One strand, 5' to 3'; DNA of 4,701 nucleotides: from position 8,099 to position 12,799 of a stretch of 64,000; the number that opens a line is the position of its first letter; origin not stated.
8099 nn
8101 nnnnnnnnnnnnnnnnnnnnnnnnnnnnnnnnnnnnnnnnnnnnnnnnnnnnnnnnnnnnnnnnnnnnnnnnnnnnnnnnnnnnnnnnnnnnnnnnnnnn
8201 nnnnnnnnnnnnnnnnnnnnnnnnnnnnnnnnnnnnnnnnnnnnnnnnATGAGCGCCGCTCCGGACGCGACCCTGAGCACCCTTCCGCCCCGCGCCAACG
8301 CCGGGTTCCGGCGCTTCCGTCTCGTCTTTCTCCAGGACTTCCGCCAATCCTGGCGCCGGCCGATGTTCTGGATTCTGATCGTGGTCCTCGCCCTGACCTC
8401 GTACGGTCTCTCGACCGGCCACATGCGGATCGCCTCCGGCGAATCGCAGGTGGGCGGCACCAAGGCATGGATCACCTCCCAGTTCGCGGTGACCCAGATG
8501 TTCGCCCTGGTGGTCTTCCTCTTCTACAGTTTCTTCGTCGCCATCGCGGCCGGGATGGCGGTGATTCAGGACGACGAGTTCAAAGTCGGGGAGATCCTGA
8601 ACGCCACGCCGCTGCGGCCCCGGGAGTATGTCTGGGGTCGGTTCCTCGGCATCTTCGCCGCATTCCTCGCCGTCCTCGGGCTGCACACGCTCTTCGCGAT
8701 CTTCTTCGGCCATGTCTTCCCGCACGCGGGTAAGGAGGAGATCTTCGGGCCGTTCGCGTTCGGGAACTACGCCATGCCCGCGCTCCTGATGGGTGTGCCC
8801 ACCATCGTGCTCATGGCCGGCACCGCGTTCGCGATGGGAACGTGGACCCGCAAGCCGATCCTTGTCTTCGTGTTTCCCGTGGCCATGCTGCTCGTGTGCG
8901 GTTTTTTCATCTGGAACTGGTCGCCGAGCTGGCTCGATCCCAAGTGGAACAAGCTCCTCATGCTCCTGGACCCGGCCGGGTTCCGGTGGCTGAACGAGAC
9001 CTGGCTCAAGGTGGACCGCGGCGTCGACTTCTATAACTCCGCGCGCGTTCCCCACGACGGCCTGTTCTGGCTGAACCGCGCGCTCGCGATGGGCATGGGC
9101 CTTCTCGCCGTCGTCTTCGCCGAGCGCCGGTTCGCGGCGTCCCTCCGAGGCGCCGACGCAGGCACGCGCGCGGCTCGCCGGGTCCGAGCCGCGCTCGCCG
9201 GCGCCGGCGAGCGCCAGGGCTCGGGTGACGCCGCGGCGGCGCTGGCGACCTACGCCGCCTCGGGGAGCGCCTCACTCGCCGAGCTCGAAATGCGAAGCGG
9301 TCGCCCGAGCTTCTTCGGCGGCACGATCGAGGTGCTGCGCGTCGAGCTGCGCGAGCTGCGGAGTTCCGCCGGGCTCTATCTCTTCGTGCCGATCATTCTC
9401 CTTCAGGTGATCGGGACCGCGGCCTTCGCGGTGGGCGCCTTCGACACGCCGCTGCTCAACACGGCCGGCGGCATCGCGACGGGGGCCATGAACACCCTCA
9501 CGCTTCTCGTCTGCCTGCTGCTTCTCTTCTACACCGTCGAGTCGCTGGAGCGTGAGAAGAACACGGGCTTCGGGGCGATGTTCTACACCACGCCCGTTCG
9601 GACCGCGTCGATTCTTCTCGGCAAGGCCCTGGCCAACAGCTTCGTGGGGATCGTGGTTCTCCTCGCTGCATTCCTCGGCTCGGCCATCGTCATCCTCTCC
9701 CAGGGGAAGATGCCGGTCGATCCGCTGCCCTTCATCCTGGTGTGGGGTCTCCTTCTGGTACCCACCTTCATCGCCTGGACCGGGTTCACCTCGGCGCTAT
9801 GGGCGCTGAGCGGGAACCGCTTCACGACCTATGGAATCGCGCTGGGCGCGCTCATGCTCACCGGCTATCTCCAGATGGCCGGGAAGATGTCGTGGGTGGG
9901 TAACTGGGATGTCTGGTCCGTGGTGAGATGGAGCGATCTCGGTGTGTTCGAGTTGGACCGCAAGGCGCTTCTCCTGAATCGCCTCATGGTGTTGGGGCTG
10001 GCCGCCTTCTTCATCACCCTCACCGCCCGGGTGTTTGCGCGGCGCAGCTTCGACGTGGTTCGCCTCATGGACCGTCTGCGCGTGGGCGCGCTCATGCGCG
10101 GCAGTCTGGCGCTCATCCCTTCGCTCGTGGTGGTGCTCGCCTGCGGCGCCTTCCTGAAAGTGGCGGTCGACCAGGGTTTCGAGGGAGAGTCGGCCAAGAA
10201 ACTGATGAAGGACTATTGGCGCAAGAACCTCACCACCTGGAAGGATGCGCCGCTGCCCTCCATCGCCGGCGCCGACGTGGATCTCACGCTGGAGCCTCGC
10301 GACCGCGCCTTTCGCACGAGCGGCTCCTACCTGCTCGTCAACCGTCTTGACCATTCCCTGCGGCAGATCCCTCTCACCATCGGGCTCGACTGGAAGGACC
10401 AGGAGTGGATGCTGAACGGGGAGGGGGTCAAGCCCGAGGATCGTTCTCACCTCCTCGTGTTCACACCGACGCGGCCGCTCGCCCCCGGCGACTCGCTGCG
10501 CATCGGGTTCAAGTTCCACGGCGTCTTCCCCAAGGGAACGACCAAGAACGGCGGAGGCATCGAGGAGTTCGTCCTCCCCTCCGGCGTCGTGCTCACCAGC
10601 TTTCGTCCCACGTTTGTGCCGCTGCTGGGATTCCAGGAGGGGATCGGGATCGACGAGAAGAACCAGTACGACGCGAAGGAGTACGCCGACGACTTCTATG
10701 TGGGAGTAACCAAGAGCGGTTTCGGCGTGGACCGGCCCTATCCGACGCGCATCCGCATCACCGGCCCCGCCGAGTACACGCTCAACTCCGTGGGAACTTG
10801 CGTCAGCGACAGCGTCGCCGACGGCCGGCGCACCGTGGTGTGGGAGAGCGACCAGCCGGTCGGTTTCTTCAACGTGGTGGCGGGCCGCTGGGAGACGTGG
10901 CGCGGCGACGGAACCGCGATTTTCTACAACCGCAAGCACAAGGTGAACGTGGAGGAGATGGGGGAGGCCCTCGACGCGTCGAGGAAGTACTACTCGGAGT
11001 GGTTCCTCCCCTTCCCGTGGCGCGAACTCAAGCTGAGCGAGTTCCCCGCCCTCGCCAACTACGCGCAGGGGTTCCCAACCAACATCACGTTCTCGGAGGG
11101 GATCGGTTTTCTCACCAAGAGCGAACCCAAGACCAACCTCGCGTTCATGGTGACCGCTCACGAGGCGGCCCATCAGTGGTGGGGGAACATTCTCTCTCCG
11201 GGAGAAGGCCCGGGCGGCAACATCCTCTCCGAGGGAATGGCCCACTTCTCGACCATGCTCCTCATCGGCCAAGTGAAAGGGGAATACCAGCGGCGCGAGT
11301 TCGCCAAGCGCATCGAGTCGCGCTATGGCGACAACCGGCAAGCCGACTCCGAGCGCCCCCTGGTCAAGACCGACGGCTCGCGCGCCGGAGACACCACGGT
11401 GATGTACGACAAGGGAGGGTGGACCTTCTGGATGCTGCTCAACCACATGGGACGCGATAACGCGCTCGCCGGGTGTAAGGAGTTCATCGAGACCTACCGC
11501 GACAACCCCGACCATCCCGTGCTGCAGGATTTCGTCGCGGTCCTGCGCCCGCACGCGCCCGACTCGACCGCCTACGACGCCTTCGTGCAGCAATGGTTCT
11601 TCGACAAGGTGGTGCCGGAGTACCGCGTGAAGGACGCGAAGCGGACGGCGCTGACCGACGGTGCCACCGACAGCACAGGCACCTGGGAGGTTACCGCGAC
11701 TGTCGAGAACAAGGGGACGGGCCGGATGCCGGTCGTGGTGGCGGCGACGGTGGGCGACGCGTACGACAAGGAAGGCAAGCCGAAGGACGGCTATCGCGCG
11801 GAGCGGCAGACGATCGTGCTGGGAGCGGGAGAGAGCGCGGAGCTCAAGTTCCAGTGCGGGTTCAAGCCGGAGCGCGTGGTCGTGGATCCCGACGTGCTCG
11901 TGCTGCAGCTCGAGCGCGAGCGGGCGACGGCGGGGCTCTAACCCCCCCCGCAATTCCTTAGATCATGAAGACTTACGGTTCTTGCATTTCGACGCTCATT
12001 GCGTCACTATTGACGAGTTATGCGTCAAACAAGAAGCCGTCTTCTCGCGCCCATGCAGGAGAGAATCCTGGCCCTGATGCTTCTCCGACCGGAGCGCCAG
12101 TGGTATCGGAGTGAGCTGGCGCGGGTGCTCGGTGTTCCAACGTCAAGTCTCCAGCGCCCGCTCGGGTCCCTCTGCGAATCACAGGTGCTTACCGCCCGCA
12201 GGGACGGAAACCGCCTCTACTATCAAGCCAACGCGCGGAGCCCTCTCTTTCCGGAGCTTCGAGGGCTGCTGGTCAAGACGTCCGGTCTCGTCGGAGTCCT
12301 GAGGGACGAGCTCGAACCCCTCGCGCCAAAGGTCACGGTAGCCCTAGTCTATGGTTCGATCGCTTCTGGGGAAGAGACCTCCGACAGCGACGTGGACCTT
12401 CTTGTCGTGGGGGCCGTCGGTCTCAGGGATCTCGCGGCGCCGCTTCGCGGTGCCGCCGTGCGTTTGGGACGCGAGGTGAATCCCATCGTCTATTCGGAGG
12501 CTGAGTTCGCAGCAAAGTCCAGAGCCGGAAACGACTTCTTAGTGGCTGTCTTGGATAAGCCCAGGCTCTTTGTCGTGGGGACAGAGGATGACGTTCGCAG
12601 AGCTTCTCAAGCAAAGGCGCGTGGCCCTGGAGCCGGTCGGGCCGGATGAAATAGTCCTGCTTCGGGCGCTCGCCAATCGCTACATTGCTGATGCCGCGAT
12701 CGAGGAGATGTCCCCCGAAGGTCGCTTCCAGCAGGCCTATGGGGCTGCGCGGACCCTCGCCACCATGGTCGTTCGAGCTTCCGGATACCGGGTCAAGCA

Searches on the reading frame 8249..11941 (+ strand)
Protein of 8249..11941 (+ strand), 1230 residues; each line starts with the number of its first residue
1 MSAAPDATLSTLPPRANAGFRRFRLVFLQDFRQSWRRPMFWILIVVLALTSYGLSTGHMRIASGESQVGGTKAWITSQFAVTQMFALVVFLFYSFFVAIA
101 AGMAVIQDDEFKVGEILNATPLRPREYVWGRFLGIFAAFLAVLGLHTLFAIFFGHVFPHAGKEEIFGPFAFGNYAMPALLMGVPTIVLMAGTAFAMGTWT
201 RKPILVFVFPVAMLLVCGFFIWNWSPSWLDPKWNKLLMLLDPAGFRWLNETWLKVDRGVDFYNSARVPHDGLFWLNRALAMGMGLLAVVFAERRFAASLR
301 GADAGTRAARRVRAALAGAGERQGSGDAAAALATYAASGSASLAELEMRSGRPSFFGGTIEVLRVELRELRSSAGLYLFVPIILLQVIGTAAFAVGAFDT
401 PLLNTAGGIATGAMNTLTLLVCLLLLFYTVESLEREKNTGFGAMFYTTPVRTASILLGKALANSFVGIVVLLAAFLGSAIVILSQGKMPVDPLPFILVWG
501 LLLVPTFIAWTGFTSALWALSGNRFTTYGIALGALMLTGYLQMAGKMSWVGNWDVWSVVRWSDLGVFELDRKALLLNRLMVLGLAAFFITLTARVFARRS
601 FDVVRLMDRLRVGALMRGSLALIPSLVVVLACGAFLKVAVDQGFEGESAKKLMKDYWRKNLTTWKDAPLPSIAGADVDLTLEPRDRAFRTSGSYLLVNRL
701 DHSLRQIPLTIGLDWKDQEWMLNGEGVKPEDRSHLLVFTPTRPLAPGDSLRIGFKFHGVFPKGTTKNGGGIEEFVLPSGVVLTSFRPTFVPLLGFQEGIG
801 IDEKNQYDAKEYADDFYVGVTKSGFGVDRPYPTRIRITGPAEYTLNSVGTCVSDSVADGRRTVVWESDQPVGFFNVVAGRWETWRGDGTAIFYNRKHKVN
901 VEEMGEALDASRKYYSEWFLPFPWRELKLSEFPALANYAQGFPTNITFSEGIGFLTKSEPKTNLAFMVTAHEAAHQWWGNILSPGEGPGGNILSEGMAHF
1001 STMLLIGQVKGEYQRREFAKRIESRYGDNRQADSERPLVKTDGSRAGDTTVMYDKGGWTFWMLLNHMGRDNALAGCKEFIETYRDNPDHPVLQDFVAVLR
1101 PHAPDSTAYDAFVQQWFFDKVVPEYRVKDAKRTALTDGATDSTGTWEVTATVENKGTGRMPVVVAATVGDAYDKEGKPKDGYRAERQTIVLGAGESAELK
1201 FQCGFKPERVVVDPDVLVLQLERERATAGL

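Call 15: search_protein_families(library=pfam, proteins=[window:8249-11941:+], max_evalue=0.01)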
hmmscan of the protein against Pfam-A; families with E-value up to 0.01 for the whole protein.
window:8249-11941:+ (1230 aa): 6 families
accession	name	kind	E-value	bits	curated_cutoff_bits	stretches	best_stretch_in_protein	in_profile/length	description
PF12698.13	ABC2_membrane_3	-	3.8e-15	56.3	31.6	2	85-221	163-287/347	ABC-2 family transporter protein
PF12679.13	ABC2_membrane_2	-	1.3e-09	38.2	27.2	2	366-536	72-193/283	ABC-2 family transporter protein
PF01433.26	Peptidase_M1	-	1e-08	35.5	27.7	1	957-1086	59-192/218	Peptidase family M1 domain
PF13346.12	ABC2_membrane_5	-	3.5e-06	27.1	25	1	83-225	32-165/205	ABC-2 family transporter protein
PF12730.13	ABC2_membrane_4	-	6.1e-05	23.5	27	1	363-520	2-158/179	ABC-2 family transporter protein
PF23517.1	WW_TCERG1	-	0.0045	16.6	70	0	852-875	6-29/55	TCERG1 WW domain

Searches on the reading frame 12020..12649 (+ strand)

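Call 15: search_protein_families(library=pfam, proteins=[window:12020-12649:+], max_evalue=0.01)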
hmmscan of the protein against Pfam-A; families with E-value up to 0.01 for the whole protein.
window:12020-12649:+ (209 aa): 2 families
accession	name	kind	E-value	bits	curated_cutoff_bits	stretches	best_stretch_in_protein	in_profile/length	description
PF01909.29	NTP_transf_2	-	1.9e-06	28.6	21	1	94-154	4-70/93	Nucleotidyltransferase domain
PF18765.7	Polbeta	-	1.3e-05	25.7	26.9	1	103-131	11-39/93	Polymerase beta, Nucleotidyltransferase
